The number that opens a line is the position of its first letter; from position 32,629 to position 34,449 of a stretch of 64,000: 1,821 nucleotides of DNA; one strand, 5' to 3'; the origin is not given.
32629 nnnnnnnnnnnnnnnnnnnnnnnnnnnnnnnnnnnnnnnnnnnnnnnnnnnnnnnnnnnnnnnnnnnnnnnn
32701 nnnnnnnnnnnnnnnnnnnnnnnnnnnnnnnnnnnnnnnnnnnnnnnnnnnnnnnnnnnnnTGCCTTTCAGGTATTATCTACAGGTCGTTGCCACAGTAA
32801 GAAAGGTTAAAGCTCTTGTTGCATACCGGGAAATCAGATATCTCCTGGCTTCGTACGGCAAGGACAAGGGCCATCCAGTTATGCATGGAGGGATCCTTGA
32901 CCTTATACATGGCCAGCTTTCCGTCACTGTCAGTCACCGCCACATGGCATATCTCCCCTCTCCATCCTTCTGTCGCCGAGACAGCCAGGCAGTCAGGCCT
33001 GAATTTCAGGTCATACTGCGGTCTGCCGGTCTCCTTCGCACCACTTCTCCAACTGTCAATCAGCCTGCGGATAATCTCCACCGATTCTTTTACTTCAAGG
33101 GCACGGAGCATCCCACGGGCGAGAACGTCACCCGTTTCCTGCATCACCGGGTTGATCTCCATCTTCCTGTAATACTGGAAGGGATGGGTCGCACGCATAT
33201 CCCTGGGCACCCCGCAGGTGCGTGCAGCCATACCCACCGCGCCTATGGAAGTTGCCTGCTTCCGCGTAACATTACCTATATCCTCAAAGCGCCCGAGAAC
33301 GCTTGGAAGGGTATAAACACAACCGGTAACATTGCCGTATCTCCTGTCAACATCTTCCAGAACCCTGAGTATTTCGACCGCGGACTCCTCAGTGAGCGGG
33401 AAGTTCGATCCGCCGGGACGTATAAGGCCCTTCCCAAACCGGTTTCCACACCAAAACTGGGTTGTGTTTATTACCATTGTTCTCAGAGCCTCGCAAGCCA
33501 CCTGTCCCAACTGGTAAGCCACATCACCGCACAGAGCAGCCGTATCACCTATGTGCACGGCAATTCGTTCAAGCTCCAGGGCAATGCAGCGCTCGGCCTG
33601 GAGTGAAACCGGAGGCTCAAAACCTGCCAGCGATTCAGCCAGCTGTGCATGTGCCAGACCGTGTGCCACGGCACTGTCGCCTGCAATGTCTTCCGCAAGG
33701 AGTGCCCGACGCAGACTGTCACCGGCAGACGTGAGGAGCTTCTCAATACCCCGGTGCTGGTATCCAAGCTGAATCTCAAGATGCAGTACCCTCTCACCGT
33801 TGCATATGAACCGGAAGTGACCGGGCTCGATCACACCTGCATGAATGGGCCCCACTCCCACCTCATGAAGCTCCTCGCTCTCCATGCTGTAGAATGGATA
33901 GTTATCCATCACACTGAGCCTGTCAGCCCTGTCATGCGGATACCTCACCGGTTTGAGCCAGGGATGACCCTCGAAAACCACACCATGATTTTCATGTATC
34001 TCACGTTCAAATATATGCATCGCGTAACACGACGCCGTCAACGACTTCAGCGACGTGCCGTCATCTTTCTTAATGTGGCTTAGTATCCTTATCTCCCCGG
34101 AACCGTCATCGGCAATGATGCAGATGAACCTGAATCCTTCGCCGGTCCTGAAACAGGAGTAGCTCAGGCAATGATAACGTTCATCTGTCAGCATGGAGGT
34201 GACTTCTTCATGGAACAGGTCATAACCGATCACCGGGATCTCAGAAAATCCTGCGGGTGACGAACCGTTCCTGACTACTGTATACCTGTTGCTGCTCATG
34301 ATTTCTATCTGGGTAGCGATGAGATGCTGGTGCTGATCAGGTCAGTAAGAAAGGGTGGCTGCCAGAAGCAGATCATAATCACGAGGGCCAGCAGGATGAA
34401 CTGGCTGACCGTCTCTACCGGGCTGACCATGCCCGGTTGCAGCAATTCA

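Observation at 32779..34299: Large subunit: both [NiFe] ligand motifs replaced (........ at L1; C-terminus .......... without CxxC)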

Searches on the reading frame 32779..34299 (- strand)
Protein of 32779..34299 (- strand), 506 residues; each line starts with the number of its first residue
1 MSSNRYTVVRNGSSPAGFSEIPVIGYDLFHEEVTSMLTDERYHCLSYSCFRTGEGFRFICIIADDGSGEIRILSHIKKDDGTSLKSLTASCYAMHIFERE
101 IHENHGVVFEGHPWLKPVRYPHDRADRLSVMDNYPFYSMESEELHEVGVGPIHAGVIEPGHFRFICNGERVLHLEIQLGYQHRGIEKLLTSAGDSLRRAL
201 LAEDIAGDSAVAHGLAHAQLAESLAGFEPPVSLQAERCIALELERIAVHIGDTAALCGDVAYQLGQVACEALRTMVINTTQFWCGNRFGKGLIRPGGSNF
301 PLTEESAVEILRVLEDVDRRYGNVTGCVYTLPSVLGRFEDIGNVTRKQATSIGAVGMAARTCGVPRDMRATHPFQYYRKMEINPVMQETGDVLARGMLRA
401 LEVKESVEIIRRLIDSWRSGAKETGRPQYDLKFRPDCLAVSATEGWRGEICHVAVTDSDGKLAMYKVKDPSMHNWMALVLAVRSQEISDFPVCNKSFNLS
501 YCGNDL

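Call 4: search_protein_families(library=pfam, proteins=[window:32779-34299:-], max_evalue=0.01)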
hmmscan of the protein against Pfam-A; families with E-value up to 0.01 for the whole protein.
window:32779-34299:- (506 aa): 2 families
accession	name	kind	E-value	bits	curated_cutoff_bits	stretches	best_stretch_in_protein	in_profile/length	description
PF00346.24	Complex1_49kDa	-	7e-34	117.6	24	1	271-499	13-264/271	Respiratory-chain NADH dehydrogenase, 49 Kd subunit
PF00329.25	Complex1_30kDa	-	5e-07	30.8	22.5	1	43-123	25-108/124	Respiratory-chain NADH dehydrogenase, 30 Kd subunit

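Call 5: search_protein_families(library=ncbifam, proteins=[window:32779-34299:-], max_evalue=0.01)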
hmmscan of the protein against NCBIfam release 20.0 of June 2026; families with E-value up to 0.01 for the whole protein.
window:32779-34299:- (506 aa): 13 families
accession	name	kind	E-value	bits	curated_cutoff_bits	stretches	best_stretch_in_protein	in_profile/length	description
NF004739.1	PRK06075.1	equivalog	2.7e-43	148.2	360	1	147-421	3-276/384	NADH-quinone oxidoreductase subunit D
TIGR01962.1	NuoD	equivalog_domain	8.8e-36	123.6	459.35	1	148-429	6-286/386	NADH dehydrogenase (quinone) subunit D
NF040602.1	F420_dehyd_FpoD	exception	7e-33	114.1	600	1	147-492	10-358/372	F420H2 dehydrogenase subunit FpoD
NF009808.0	PRK13292.1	equivalog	3.9e-32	111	1156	2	120-429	383-691/791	NADH-quinone oxidoreductase subunit B/C/D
NF008974.0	PRK12322.1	equivalog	9.1e-30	103.8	522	1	146-490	8-350/366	NADH-quinone oxidoreductase subunit D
NF008728.0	PRK11742.1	equivalog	1.1e-20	73.5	840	1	141-422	211-491/598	NADH-quinone oxidoreductase subunit C/D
NF005649.0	PRK07415.1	equivalog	1.5e-18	67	583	1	147-423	13-289/394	NAD(P)H-quinone oxidoreductase subunit H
TIGR01961.1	NuoC_fam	subfamily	0.00012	22.6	122.45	1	69-123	56-108/122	NADH (or F420H2) dehydrogenase, subunit C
NF006304.0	PRK08491.1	equivalog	0.0016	18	228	1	70-139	113-179/263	NADH-quinone oxidoreductase subunit C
NF004730.0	PRK06074.1-1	equivalog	0.0043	16.9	193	1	69-116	92-139/200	NADH-quinone oxidoreductase subunit C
NF004733.0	PRK06074.1-5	equivalog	0.0045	16.7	225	1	71-116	87-132/203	NADH-quinone oxidoreductase subunit C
NF009141.0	PRK12494.1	equivalog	0.005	16.7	175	1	66-123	97-153/175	NAD(P)H-quinone oxidoreductase subunit J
NF004735.0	PRK06074.2-2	equivalog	0.0072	16.3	176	0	80-125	92-137/158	NADH-quinone oxidoreductase subunit C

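Call 6: search_solved_structures(query=window:32779-34299:-, max_evalue=0.001, show_alignments=3)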
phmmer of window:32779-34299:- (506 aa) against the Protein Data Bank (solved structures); distinct sequences matched with E-value up to 0.001: 54.
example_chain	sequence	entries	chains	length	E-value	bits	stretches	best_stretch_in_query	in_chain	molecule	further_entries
7z0s_E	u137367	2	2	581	4.7e-33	117.7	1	132-501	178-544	Formate hydrogenlyase subunit 5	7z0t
6cfw_L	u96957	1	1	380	6.3e-28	100.8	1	146-496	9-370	Membrane-bound hydrogenase subunit alpha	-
2fug_4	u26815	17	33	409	1.5e-24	89.7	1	143-428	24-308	NADH-quinone oxidoreductase chain 4 | NADH-QUINONE OXIDOREDUCTASE SUBUNIT 4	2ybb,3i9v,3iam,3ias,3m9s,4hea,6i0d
7q5y_B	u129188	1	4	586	2.2e-23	85.8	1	148-416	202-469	NADH-quinone oxidoreductase subunit C/D 2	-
6hum_H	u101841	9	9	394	3.3e-16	62.2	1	147-423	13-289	NAD(P)H-quinone oxidoreductase subunit H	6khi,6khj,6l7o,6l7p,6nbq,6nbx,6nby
6u8y_L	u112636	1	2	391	1.9e-15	59.6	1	139-493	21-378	NADH dehydrogenase subunit D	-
7eu3_H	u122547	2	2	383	1.2e-13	53.6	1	148-423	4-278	NAD(P)H-quinone oxidoreductase subunit H, chloroplastic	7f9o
7wfg_H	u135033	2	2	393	1.4e-13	53.5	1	142-435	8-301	NAD(P)H-quinone oxidoreductase subunit H, chloroplastic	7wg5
8e9g_D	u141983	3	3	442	5.3e-13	51.6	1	146-438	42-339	NADH-quinone oxidoreductase subunit D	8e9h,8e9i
6g2j_D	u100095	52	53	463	1.5e-12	50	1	150-420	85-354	NADH dehydrogenase [ubiquinone] iron-sulfur protein 2, mitochondrial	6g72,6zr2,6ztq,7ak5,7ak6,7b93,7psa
8ba0_D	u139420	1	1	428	1.5e-12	50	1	148-424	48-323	Complex I-49kD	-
8b9z_D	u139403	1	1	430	1.6e-12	50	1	148-424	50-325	Complex I-49kD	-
8esw_S2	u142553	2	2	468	2e-12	49.7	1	148-424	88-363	Complex I-49kD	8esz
5lnk_4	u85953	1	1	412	3.8e-12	48.7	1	150-420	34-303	Mitochondrial complex I, 49 kDa subunit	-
6q9b_S2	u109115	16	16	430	4.4e-12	48.5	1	150-420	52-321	NADH:ubiquinone oxidoreductase core subunit S2,NADH:ubiquinone oxidoreductase core subunit | NDUFS2 | NDUFB11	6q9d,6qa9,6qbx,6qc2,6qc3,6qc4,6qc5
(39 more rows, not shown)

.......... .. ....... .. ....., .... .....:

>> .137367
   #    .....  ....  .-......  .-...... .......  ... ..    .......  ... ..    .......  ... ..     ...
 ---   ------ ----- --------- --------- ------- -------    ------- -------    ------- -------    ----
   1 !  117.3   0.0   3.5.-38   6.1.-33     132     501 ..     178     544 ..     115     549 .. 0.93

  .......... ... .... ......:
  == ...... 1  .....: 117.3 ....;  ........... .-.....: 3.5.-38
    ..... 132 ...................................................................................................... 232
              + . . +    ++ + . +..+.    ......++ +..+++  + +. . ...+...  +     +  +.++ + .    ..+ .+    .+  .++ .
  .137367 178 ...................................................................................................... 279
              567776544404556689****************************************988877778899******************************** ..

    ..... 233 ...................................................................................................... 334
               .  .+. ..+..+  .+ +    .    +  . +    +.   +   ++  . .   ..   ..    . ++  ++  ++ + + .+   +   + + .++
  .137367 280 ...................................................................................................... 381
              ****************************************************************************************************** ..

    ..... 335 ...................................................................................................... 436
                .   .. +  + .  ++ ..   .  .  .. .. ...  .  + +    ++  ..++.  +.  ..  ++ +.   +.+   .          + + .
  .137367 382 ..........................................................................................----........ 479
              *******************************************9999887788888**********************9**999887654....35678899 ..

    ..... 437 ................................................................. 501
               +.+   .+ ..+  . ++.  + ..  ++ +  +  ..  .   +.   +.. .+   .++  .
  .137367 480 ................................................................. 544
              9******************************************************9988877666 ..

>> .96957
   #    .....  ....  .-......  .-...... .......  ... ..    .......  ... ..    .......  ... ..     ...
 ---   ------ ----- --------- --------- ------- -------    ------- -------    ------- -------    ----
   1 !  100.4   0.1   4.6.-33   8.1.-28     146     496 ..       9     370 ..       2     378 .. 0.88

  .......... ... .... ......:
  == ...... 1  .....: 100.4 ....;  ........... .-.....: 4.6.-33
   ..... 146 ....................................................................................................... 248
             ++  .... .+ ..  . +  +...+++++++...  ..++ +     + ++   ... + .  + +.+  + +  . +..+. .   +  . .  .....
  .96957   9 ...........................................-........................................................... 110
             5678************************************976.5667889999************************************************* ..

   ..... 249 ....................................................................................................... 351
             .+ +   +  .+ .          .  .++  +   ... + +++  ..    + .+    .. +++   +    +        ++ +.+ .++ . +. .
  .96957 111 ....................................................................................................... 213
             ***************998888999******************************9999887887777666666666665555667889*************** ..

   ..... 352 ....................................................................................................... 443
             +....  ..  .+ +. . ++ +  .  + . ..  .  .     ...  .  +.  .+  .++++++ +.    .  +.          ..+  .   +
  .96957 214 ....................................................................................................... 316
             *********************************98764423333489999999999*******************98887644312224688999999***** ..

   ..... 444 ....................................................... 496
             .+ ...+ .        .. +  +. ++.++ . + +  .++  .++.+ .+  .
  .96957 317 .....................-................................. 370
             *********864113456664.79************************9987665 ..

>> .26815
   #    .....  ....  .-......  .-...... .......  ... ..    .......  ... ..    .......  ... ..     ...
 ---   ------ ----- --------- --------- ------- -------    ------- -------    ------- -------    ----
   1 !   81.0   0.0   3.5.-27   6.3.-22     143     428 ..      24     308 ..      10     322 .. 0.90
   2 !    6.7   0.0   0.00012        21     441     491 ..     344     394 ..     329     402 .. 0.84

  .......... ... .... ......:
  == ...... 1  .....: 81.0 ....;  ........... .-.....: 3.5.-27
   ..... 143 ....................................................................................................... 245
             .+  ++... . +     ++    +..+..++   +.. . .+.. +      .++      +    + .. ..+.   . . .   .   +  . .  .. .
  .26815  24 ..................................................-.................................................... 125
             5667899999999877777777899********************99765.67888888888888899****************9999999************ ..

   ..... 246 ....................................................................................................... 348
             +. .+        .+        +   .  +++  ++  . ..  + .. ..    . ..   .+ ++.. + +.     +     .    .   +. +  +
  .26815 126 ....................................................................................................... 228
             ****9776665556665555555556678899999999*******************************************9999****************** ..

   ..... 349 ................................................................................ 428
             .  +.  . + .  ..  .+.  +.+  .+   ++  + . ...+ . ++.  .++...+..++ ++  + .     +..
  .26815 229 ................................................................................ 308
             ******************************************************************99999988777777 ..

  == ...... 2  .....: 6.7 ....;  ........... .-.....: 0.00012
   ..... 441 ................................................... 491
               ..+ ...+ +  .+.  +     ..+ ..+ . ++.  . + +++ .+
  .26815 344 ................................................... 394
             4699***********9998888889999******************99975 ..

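Call 9: find_homologous_proteins(query=window:32779-34299:-, max_evalue=1e-10)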
Query window:32779-34299:- (506 aa): 8000 proteins with E <= 1e-10 among 8000 candidates; the best 120 are listed.
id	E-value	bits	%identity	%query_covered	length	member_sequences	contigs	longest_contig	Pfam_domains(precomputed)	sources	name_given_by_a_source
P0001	0.0e+0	1174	100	100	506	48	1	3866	PF00329.26,PF00346.25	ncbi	-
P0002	0.0e+0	1059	89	100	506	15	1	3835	PF00346.25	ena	-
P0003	0.0e+0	1045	87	100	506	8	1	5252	PF00329.26,PF00346.25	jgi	-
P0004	2.7e-298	1008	84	100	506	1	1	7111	PF00329.26,PF00346.25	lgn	-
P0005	2.5e-288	975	83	100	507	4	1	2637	PF00329.26,PF00346.25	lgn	-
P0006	1.5e-284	962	81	100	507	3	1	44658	PF00329.26,PF00346.25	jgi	-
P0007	4.2e-280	948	80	100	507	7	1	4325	PF00329.26,PF00346.25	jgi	-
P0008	2.7e-278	942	79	100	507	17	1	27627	PF00329.26,PF00346.25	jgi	jgi:Ni,Fe-hydrogenase III large subunit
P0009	4.5e-278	941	80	100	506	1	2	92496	PF00346.25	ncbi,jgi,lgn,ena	jgi:Ni,Fe-hydrogenase III large subunit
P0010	4.7e-278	941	79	100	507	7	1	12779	PF00329.26,PF00346.25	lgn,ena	-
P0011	2.1e-277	939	77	100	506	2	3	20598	PF00346.25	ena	-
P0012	4.4e-276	934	79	100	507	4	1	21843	PF00329.26,PF00346.25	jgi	-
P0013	5.5e-275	931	79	100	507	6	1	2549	PF00329.26,PF00346.25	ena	-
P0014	2.4e-272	922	75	100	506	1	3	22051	PF00346.25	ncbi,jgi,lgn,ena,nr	ncbi:MAG: NADH dehydrogenase subunit [Bacteroidales bacterium]|nr:NADH dehydrogenase subunit [Bacter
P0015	3.6e-272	921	77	100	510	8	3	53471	PF00329.26,PF00346.25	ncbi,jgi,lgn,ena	-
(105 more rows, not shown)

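Call 14: find_related_loci(query=window:32779-34299:-, collection=genome_contigs, flank=10000)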
Query window:32779-34299:- (506 aa) in genome_contigs; peptide patterns used: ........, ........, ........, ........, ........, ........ (x = any residue, [..] = any of these).
600 stretches matched a pattern (row limit reached: there are more); 591 encode a relative of the query (tblastn E <= 1e-3); the best 80 are kept; 80 distinct loci.
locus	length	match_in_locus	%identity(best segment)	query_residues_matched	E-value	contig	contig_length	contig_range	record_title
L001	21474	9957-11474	91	1-506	0e+0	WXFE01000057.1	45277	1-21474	MAG: Bacteroidales bacterium isolate AA_UR_SE bin4 Bacteroidia_4_pangenome_0057_length_45277, whole genome shotgun seque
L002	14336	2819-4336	89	1-506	0e+0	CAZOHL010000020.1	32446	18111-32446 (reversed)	MAG TPA_asm: uncultured Rikenella sp. isolate SRP278314_co1_10 genome assembly, contig: NODE_1764_length_32446_cov_10.86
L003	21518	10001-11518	77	1-506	0e+0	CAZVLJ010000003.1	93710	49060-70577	MAG TPA_asm: uncultured Rikenella sp. isolate SRP192927_co6_345 genome assembly, contig: NODE_188_length_93710_cov_17.94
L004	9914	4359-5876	78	1-506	0e+0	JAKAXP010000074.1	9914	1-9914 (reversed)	MAG: Bacteroidetes bacterium isolate YS1.bin4 NODE_2822_length_9914_cov_4.751711, whole genome shotgun sequence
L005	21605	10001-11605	74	1-506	0e+0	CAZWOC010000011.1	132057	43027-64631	MAG TPA_asm: uncultured Rikenella sp. isolate SRP192927_co3_324 genome assembly, contig: NODE_125_length_132057_cov_32.0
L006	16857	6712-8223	75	2-506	0e+0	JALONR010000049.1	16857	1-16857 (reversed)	MAG: Bacteroidales bacterium isolate Prado082 scaffold_4300, whole genome shotgun sequence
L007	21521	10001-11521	74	1-506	0e+0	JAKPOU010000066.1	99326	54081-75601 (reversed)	MAG: Bacteroidota bacterium isolate JPNA_maxbin.084 k141_63111, whole genome shotgun sequence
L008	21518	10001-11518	72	1-506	0e+0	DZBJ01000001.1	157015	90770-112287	MAG TPA_asm: Rikenella microfusus isolate SulCav_PC08_66_50_23 SulCav_PC08-66_16_length_157015_cov_12.483716, whole geno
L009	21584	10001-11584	67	1-506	0e+0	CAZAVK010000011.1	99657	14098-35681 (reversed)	MAG TPA_asm: uncultured Rikenella sp. isolate binchicken_co87_348 genome assembly, contig: NODE_247_length_99657_cov_13.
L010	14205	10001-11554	66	1-506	0e+0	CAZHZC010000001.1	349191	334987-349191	MAG TPA_asm: uncultured Rikenella sp. isolate binchicken_co39_500 genome assembly, contig: NODE_6_length_349191_cov_16.9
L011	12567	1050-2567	64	1-506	0e+0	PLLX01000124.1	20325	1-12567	MAG: Bacteroidales bacterium isolate fen_983 73.20120800_E3S.44_contig_866, whole genome shotgun sequence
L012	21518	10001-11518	63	1-506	0e+0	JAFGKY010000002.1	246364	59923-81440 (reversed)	MAG: Bacteroidales bacterium isolate Zod_Metabat.37 k87_82500, whole genome shotgun sequence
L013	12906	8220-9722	63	6-506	0e+0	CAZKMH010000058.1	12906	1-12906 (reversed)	MAG TPA_asm: uncultured Rikenellaceae bacterium isolate binchicken_co259_326 genome assembly, contig: NODE_3247_length_1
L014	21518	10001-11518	64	1-506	0e+0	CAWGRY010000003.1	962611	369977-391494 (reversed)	MAG: uncultured Bacteroidales bacterium isolate MFD05942.bin.1.444 genome assembly, contig: contig_1948, whole genome sh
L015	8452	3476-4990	63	1-506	0e+0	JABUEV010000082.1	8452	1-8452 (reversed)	MAG: Bacteroidales bacterium isolate Ch23 NODE_6216_length_8452_cov_2.64961_ID_8699015, whole genome shotgun sequence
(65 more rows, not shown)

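Call 18: search_protein_representatives(protein=window:32779-34299:-)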
Query: 506 residues. Proteins with E-value up to 0.001 (for the whole library): 4918; up to 1e-10: 2586; up to 1e-30: 584. The best 150 are listed.
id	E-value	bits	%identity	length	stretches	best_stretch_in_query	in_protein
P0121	5.9e-172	589.2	54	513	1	15-506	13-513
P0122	6.7e-168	575.8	52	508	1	8-506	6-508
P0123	7.1e-156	536.1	51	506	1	6-506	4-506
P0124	1.4e-144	498.9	52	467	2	6-324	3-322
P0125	3.2e-141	487.8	61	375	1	131-506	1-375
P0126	1.5e-138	479.0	47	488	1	26-506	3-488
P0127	7.5e-127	440.4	45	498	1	16-506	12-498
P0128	2.0e-123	429.1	49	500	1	38-506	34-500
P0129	2.9e-123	428.5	48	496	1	44-506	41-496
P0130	3.3e-123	428.4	46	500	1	19-506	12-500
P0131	1.2e-119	416.6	46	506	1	10-506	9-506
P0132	1.2e-118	413.3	43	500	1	17-506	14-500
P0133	4.0e-117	408.3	44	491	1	6-506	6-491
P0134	5.7e-117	407.8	47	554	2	126-506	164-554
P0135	3.0e-116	405.4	43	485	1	18-506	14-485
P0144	6.1e-112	391.2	42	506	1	8-506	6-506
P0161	1.3e-102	360.4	39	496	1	18-506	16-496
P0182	2.0e-85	303.7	39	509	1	1-506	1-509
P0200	3.5e-72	260.0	36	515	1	83-506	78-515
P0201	8.0e-72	258.8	38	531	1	85-505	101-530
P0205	7.0e-71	255.8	37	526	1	70-506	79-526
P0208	9.5e-70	252.0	37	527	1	55-506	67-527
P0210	1.7e-69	251.2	38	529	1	93-505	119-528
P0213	1.3e-67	245.0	35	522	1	47-506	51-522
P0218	1.3e-66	241.7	35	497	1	92-505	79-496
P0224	5.5e-66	239.6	36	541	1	117-506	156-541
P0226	1.7e-65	237.9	36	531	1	55-505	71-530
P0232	1.0e-64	235.4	35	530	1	83-506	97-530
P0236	6.3e-64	232.8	36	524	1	117-505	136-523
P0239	2.0e-63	231.2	37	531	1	126-504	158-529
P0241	4.1e-63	230.1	35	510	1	85-506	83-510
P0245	1.1e-61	225.3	34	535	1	120-506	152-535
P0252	1.5e-60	221.7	35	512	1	120-506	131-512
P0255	2.4e-60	221.0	35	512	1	69-506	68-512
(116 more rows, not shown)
